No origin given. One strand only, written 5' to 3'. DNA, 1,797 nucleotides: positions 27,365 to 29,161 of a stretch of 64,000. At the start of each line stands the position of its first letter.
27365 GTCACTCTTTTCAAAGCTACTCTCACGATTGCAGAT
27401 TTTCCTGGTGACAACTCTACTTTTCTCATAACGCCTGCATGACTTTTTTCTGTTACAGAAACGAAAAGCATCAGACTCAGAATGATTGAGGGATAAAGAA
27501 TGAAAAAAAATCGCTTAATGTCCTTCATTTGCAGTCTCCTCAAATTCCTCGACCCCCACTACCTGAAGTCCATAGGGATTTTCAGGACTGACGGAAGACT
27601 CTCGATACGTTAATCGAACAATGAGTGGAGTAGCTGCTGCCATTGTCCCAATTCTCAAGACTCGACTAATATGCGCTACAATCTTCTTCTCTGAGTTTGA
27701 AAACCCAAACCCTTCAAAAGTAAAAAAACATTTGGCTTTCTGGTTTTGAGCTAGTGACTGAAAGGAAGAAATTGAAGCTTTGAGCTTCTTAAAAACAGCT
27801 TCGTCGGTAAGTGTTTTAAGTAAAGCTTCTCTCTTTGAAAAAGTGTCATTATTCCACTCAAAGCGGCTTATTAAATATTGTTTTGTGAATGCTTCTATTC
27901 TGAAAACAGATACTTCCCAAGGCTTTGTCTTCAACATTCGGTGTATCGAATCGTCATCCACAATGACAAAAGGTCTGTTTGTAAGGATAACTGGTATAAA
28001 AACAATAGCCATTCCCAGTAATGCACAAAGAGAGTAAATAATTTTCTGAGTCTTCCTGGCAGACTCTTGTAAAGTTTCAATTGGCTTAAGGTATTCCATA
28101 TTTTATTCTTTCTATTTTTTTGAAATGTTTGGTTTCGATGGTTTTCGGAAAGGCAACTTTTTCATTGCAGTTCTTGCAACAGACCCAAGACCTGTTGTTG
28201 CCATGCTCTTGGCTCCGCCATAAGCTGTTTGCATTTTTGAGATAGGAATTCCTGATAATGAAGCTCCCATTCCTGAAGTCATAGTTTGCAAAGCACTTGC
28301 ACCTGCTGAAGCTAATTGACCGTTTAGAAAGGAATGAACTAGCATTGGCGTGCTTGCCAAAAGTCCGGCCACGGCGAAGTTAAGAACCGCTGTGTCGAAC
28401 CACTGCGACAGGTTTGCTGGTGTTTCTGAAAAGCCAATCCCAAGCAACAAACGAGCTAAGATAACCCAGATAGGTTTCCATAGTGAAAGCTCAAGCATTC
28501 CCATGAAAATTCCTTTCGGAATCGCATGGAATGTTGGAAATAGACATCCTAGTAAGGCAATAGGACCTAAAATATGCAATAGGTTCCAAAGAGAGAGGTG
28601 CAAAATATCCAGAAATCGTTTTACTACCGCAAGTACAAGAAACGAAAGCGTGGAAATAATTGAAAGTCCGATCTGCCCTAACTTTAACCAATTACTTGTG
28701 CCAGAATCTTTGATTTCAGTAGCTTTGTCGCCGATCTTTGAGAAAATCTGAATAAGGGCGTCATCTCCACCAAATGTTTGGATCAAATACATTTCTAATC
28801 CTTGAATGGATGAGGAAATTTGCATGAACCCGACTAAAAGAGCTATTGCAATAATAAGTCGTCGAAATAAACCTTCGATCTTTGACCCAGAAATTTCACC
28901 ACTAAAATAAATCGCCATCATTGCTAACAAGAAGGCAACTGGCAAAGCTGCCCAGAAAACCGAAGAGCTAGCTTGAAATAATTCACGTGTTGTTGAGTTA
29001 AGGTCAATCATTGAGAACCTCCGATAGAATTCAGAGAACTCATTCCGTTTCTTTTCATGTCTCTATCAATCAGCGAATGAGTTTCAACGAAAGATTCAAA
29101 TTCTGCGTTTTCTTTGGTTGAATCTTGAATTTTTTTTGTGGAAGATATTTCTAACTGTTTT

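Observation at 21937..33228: Compact ICE-like element: integrase/excisionase plus minimal T4SS with FtsK-like coupling protein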

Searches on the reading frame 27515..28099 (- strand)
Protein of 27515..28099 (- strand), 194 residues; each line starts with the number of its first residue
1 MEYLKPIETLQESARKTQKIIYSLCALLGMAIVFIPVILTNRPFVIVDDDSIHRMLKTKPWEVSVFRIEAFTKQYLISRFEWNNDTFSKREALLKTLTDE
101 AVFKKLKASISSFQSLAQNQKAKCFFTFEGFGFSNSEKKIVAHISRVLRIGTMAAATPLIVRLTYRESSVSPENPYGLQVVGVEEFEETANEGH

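Call 3: search_protein_families(library=pfam, max_evalue=0.1, proteins=[window:27515-28099:-])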
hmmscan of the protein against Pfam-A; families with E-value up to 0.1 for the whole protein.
window:27515-28099:- (194 aa): 0 families

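Call 8: search_protein_families(library=ncbifam, max_evalue=0.1, proteins=[window:27515-28099:-])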
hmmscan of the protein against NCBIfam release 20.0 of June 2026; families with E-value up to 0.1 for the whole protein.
window:27515-28099:- (194 aa): 0 families

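Call 50: search_solved_structures(query=A8, max_evalue=10)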
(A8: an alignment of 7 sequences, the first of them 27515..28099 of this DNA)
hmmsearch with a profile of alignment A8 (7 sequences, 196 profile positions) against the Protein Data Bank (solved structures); distinct sequences matched with E-value up to 10: 2.
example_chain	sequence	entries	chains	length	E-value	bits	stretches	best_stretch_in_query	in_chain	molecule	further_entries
6yip_A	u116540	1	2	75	0.43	13.1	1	76-113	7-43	Kinesin-like protein KIF20A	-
3j79_K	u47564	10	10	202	0.78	12.2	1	75-116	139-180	60S ribosomal protein uL13 | 60S ribosomal protein L13, putative | 60S ribosomal protein L13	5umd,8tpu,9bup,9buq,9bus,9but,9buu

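Call 55: search_protein_families(library=pfam, alignment_id=A11, max_evalue=0.05)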
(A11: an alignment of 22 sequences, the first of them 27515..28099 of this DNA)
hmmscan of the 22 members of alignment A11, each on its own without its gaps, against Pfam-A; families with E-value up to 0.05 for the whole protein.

A. member 1, window:27515-28099:- (194 aa): 0 families

B. families by the number of members that match (of 22 scanned): 8 families
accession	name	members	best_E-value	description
PF03743.19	TrbI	8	1.8e-07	Bacterial conjugation TrbI-like protein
PF05309.16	TraE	2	0.0011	TraE protein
PF04335.19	VirB8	1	0.00098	VirB8 protein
PF17511.7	Mobilization_B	1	0.005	Mobilization protein B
PF21852.1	DUF6911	1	0.0072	Family of unknown function (DUF6911)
PF03524.21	CagX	1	0.021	Conjugal transfer protein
PF09919.14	DUF2149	1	0.023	Uncharacterized conserved protein (DUF2149)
PF13629.12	T2SS-T3SS_pil_N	1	0.05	Pilus formation protein N terminal region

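Call 89: find_homologous_proteins(query=window:27515-28099:-, max_evalue=0.001)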
Query window:27515-28099:- (194 aa): 15 proteins with E <= 0.001 among 110 candidates.
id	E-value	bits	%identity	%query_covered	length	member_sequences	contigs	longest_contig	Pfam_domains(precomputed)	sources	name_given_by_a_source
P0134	9.3e-102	356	100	85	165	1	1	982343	-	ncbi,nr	ncbi:MAG: hypothetical protein KA715_09260 [Xanthomonadaceae bacterium]|nr:hypothetical protein [Xan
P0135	2.7e-85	303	71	96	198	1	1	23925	-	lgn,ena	-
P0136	1.8e-84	300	69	96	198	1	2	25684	-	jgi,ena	-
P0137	1.4e-71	258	60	99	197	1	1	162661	-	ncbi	-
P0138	1.9e-56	209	51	99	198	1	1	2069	-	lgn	-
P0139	5.1e-55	204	52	95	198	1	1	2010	-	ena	-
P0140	4.1e-54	201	48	99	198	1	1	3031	-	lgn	-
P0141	6.3e-54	201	50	99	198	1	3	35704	-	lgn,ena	-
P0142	6.0e-49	184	47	99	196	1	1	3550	-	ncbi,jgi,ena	jgi:hypothetical protein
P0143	1.6e-43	167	45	96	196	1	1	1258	-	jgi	jgi:hypothetical protein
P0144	6.1e-41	158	41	96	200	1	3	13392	-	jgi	jgi:hypothetical protein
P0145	9.6e-41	158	43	95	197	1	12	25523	-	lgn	-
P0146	1.6e-37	147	43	95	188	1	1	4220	-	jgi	jgi:hypothetical protein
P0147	2.1e-37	147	41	99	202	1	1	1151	-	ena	-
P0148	3.6e-37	146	40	98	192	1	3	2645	-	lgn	-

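Call 96: predict_structure(alignment_id=A14)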
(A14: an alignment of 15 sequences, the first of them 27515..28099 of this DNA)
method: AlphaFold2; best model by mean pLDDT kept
length: 194 residues; sequences in the alignment: 15
mean_pLDDT: 82.9   pTM: 0.64
mean pLDDT of the five models: 82.9, 82.6, 82.1, 81.8, 81.4
residues with pLDDT >= 90: 108; 70-90: 45; 50-70: 19; < 50: 22
segments of 3 or more residues with pLDDT < 50: 42-58, 191-194
pLDDT, mean of each block of 10 residues (from residue 1): 64 81 87 69 46 46 82 96 95 95 93 93 94 91 95 93 94 91 86 42
secondary structure, 60 per line:
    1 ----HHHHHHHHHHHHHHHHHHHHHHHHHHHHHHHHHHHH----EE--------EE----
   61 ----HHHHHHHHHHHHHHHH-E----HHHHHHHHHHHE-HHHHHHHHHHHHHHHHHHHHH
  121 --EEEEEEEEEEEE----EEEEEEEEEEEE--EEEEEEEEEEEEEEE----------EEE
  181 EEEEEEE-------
elements in order: H5-40 H65-80 H87-97 H100-120 E123-134 E139-150 E153-167 E178-187

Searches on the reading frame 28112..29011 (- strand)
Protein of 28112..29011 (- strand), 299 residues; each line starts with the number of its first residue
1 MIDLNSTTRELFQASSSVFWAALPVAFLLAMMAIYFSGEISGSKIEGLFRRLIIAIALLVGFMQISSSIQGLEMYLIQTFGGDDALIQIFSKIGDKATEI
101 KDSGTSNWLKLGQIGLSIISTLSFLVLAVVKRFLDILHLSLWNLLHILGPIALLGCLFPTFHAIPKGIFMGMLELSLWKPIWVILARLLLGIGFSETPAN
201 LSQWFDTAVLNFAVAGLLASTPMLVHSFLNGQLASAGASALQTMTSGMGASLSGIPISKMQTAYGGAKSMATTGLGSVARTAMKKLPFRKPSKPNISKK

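Call 4: search_protein_families(library=pfam, max_evalue=0.1, proteins=[window:28112-29011:-])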
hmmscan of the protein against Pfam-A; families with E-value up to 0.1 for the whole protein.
window:28112-29011:- (299 aa): 0 families

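Call 9: search_protein_families(library=ncbifam, max_evalue=0.1, proteins=[window:28112-29011:-])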
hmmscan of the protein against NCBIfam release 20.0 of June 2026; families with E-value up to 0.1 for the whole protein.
window:28112-29011:- (299 aa): 0 families

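Call 56: search_protein_families(library=pfam, alignment_id=A12, max_evalue=0.05)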
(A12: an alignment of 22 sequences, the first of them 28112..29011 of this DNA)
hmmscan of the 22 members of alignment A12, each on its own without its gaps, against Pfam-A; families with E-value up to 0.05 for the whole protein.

A. member 1, window:28112-29011:- (299 aa): 0 families

B. families by the number of members that match (of 22 scanned): 3 families
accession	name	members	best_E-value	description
PF17628.7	IncD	1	0.015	Inclusion membrane protein D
PF10754.15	DUF2569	1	0.022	Protein of unknown function (DUF2569)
PF04450.18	BSP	1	0.042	Peptidase of plants and bacteria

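Call 98: search_protein_representatives(protein=window:28112-29011:-)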
Query: 299 residues. Proteins with E-value up to 0.001 (for the whole library): 128; up to 1e-10: 35; up to 1e-30: 2. The best 128 are listed.
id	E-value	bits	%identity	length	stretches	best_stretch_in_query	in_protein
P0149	1.2e-81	290.9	49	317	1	5-275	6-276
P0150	1.4e-43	166.1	55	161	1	23-181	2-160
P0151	5.6e-21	91.9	31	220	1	54-253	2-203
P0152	9.2e-21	91.2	72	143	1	170-233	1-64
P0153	2.7e-20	89.7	49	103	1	3-97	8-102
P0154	6.3e-20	88.5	60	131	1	193-283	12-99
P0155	2.6e-19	86.5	31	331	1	19-245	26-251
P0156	6.8e-19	85.1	29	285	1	3-230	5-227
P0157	2.5e-18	83.3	29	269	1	3-237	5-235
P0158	3.4e-18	82.8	31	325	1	13-280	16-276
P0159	3.9e-18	82.6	27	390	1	5-247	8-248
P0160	1.3e-17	80.9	25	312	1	7-295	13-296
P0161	5.9e-17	78.8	29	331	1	13-292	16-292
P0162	6.2e-15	72.1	26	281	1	16-243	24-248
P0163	1.3e-14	71.1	23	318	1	9-279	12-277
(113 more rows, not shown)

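Call 100: search_protein_families(library=pfam, alignment_id=A15, max_evalue=0.01)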
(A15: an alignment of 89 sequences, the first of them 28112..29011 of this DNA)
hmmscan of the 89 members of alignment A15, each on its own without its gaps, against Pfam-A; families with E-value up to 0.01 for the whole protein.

A. member 1, window:28112-29011:- (299 aa): 0 families

B. families by the number of members that match (of 89 scanned): 7 families
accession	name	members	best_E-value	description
PF04610.19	TrbL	26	8.4e-10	TrbL/VirB6 plasmid conjugal transfer protein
PF07916.16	TraG_N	1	3.8e-06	TraG-like protein, N-terminal region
PF13629.12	T2SS-T3SS_pil_N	1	5.6e-06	Pilus formation protein N terminal region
PF07069.16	PRRSV_2b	1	0.0022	Porcine reproductive and respiratory syndrome virus 2b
PF19507.4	DUF6041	1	0.0028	Family of unknown function (DUF6041)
PF19597.4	TrbL_4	1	0.0036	Conjugal transfer protein TrbL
PF06024.17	Orf78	1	0.0039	Orf78 (ac78)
